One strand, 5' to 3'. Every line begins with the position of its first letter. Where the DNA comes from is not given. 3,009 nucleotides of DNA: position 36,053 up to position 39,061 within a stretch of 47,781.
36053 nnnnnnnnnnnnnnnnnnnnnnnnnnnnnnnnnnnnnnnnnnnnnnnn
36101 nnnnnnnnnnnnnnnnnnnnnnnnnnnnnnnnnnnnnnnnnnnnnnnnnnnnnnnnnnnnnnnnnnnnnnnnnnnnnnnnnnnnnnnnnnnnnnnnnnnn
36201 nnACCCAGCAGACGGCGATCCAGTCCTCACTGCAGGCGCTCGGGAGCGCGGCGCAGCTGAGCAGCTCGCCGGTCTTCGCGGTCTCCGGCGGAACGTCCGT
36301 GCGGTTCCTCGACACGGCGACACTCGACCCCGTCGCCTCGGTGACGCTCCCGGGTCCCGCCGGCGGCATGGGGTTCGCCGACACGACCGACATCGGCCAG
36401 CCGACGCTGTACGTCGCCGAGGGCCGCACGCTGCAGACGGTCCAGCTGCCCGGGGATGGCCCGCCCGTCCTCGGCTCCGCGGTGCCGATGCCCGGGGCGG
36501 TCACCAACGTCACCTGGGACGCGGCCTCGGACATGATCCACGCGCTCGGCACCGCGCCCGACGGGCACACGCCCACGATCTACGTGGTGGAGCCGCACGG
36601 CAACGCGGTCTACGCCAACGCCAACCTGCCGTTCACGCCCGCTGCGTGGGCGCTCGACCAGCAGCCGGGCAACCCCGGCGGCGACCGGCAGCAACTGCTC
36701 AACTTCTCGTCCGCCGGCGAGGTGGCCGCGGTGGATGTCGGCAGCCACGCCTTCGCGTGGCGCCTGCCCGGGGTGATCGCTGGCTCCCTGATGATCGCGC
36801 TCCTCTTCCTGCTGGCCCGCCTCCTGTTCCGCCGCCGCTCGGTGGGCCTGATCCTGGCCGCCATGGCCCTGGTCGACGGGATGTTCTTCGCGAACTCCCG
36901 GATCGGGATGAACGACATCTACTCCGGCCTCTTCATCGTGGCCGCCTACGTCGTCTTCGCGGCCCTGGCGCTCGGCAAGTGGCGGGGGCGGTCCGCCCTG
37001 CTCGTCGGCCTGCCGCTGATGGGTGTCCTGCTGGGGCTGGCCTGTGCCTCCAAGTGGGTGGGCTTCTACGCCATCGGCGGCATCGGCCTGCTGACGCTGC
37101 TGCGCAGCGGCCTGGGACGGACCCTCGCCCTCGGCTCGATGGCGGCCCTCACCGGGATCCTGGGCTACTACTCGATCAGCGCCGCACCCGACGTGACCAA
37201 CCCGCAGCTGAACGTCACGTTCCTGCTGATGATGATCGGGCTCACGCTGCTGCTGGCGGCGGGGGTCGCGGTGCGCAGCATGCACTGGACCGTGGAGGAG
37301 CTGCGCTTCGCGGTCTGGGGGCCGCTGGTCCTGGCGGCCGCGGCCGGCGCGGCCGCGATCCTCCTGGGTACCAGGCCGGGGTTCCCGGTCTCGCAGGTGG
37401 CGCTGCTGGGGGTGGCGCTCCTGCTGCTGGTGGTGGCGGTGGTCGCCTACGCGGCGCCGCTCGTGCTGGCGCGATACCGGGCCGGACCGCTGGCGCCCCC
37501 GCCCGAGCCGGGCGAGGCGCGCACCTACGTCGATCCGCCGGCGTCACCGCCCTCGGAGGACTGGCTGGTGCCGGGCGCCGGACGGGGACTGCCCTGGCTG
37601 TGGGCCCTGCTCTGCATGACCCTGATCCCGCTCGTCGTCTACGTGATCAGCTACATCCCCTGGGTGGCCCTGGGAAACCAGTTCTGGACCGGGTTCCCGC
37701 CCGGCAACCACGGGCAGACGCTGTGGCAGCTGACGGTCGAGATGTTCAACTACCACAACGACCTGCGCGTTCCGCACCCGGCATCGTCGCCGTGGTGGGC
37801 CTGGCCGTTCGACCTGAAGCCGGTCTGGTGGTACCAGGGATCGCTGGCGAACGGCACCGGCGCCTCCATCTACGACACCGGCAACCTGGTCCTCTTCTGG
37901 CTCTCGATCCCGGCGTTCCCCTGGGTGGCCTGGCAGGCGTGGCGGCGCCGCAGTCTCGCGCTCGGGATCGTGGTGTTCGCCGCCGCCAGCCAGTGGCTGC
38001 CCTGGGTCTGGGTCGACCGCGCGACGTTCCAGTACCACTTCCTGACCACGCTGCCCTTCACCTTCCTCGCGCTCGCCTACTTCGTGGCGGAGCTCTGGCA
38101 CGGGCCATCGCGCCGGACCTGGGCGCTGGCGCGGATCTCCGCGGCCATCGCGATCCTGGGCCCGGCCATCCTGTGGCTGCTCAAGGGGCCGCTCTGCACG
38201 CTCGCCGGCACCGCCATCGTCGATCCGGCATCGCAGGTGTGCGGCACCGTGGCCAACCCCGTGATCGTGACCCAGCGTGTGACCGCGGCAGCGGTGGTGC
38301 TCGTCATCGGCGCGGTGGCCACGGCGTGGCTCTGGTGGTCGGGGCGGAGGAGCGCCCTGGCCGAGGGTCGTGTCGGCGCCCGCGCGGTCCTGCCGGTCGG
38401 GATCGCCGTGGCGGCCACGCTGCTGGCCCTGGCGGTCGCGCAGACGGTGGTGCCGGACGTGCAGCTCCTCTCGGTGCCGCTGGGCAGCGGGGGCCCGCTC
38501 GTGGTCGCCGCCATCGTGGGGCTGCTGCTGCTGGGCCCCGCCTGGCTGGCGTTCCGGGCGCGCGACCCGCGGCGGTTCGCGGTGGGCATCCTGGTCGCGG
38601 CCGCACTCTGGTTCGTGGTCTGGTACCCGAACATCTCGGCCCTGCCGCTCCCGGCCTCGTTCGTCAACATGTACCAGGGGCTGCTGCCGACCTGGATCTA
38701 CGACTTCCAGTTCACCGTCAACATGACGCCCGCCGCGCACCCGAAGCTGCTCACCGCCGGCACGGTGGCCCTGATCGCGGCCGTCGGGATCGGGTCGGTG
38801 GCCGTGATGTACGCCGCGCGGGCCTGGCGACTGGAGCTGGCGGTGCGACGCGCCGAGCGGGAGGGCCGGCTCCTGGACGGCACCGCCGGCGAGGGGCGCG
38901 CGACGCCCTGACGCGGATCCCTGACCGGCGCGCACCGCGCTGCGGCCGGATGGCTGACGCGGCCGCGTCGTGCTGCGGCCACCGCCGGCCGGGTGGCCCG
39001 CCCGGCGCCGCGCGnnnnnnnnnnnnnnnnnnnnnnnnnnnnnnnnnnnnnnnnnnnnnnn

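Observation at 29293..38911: Divergent cluster of a polyprenyl-phosphate sugar synthase plus three GT-C-type transferases, directly abutting the PIM operon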

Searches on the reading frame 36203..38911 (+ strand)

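Call 11: search_protein_families(library=pfam, proteins=[window:36203-38911:+], max_evalue=10)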
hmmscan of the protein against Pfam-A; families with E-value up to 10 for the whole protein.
window:36203-38911:+ (902 aa): 4 families
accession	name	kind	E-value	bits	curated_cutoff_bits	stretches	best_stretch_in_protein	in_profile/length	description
PF02366.24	PMT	-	1.5e-12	48.1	22.7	1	182-300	81-198/245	Dolichyl-phosphate-mannose-protein mannosyltransferase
PF16192.10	PMT_4TMC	-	2.2e-10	40.8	32.4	1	506-640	4-153/202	C-terminal four TMM region of protein-O-mannosyltransferase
PF13231.12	PMT_2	-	6.4e-06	26.9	26.1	1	180-320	18-149/160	Dolichyl-phosphate-mannose-protein mannosyltransferase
PF18800.6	Atthog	-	0.019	15.4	29.8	1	302-388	7-92/141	Attenuator of Hedgehog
